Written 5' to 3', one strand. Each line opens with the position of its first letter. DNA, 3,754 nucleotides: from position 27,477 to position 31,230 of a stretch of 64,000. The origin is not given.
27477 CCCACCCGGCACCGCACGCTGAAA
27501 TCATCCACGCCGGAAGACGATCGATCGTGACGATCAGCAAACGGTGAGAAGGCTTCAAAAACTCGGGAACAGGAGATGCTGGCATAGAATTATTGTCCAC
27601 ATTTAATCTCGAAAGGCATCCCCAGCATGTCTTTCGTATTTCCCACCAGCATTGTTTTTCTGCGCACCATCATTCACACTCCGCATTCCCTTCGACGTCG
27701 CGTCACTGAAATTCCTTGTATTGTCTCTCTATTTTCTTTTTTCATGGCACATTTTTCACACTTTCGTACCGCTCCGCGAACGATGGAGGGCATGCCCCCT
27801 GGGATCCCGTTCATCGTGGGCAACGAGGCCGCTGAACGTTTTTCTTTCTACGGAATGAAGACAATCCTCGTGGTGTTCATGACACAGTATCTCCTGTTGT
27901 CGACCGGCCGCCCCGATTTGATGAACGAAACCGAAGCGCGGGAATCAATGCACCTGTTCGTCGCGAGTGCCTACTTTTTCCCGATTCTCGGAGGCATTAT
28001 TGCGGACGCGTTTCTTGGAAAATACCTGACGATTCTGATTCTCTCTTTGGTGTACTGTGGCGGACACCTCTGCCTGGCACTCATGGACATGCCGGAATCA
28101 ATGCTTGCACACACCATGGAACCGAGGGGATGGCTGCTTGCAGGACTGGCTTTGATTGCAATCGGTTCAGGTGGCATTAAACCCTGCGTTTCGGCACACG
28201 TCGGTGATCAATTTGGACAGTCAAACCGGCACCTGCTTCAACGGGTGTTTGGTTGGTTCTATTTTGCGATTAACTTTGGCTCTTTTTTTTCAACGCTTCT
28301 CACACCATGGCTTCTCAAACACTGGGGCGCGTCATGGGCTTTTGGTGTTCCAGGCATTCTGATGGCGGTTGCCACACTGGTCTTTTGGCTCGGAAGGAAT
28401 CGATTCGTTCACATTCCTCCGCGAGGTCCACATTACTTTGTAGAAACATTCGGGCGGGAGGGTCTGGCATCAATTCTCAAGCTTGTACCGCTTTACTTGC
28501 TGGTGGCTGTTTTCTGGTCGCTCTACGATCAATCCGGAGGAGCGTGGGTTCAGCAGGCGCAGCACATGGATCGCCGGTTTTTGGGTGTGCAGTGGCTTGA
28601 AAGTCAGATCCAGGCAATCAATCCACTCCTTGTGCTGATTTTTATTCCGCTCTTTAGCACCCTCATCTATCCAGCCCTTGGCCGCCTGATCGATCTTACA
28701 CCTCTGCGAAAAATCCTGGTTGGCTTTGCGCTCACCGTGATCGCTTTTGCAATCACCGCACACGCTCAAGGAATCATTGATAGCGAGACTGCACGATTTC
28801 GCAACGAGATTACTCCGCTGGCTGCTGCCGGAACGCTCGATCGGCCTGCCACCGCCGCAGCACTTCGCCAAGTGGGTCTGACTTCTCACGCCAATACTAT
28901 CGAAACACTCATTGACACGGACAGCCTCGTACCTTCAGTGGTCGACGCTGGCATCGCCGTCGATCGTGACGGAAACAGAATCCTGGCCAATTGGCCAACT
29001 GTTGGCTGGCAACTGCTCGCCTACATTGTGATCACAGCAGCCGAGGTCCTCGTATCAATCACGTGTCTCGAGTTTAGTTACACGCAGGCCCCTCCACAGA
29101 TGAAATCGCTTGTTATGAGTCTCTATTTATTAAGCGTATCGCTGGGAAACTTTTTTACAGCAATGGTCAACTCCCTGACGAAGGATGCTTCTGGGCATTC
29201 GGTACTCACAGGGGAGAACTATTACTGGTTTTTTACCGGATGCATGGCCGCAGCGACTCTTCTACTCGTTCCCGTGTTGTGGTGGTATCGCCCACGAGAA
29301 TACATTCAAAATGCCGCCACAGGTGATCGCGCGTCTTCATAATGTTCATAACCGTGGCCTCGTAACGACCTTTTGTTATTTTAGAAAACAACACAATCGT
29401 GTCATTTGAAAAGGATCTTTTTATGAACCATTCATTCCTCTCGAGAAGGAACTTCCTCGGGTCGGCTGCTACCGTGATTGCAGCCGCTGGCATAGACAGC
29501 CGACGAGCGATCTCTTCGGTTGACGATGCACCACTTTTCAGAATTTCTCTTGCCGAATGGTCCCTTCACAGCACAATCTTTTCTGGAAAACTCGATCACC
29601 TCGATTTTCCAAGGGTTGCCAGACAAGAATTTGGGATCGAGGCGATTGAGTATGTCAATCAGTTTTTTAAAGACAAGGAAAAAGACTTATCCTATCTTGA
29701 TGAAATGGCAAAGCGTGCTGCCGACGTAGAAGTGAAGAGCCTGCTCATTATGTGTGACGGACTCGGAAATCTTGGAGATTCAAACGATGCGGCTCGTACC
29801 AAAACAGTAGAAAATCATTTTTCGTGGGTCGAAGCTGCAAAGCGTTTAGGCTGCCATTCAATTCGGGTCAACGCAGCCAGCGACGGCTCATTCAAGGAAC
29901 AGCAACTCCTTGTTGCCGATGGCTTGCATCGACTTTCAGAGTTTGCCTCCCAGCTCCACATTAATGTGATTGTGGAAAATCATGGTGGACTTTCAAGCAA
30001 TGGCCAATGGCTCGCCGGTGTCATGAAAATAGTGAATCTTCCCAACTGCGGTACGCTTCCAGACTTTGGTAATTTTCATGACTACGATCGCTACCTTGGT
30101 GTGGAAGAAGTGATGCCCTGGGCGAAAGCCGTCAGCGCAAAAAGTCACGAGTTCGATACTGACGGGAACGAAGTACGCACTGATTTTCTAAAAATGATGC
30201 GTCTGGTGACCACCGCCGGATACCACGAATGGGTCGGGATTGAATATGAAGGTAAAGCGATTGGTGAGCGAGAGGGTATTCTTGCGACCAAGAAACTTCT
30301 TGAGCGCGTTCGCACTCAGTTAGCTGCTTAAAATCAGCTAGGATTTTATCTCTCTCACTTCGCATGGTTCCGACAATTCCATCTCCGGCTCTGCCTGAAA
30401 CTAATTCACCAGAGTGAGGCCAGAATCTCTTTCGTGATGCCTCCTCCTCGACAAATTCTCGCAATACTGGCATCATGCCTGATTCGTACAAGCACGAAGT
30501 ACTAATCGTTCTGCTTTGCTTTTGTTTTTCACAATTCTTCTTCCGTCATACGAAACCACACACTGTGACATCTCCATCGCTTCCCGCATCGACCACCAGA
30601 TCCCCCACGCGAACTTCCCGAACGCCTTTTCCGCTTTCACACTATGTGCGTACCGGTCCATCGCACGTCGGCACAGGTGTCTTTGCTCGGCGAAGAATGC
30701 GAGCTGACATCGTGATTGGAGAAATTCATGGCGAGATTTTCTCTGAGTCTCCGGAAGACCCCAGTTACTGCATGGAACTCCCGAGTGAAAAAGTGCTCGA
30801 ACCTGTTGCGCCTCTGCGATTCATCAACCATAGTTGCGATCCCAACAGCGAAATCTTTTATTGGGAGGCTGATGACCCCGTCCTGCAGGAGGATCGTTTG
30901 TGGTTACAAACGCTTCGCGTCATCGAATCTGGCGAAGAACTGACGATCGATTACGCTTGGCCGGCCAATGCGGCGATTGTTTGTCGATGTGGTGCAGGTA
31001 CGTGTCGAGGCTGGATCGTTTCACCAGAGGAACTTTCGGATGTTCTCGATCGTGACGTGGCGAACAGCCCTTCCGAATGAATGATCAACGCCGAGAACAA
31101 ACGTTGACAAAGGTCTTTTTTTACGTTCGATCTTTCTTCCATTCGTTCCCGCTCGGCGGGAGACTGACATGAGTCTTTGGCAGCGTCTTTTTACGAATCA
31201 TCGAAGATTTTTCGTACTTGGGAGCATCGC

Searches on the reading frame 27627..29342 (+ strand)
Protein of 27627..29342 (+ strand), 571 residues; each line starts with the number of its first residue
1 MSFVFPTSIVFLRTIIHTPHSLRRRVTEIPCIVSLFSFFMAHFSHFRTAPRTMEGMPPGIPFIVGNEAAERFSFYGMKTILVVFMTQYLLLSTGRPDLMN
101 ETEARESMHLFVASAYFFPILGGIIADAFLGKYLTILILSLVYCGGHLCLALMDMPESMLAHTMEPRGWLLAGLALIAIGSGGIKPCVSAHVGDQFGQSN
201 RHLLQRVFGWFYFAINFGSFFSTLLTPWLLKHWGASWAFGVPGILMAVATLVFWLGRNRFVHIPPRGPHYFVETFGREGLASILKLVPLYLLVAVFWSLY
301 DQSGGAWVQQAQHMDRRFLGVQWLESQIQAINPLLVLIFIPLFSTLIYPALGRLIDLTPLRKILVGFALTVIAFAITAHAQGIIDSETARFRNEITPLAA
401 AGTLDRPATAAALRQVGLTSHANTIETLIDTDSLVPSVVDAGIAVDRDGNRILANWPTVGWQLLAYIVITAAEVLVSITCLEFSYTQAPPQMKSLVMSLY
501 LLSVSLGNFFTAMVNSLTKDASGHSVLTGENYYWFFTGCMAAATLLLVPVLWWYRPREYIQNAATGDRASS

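Call 3: search_protein_families(library=pfam, proteins=[window:27627-29342:+], max_evalue=0.01)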
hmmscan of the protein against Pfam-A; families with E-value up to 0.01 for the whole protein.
window:27627-29342:+ (571 aa): 2 families
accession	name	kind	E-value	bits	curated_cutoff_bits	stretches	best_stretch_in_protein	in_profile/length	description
PF00854.27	PTR2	-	2.4e-76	257.6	27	3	133-267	1-131/392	POT family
PF07690.21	MFS_1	-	2e-16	60.3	33.4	1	73-380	7-288/347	Major Facilitator Superfamily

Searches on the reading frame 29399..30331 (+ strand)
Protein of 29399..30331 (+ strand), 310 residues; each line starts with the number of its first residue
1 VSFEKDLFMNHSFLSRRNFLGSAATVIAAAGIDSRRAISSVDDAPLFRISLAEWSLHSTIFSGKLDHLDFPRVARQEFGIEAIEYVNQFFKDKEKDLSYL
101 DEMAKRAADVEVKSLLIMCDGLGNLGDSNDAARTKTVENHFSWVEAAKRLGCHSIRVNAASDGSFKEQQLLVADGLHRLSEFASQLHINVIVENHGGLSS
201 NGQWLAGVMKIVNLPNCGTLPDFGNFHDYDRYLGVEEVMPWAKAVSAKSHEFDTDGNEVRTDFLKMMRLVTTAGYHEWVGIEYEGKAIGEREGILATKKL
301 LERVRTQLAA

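Call 3: search_protein_families(library=pfam, proteins=[window:29399-30331:+], max_evalue=0.01)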
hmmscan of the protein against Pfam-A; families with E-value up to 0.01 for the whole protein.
window:29399-30331:+ (310 aa): 1 family
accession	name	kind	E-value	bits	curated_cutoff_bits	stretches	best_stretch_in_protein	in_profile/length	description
PF01261.30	AP_endonuc_2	-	3.6e-18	66.6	31.1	1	77-292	6-236/249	Xylose isomerase-like TIM barrel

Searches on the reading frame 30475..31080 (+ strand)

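Call 3: search_protein_families(library=pfam, proteins=[window:30475-31080:+], max_evalue=0.01)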
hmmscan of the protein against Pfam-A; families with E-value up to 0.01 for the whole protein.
window:30475-31080:+ (201 aa): 1 family
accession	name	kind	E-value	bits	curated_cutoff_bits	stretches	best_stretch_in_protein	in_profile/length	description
PF00856.33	SET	-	2.6e-14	53.9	22.4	1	66-160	1-104/105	SET domain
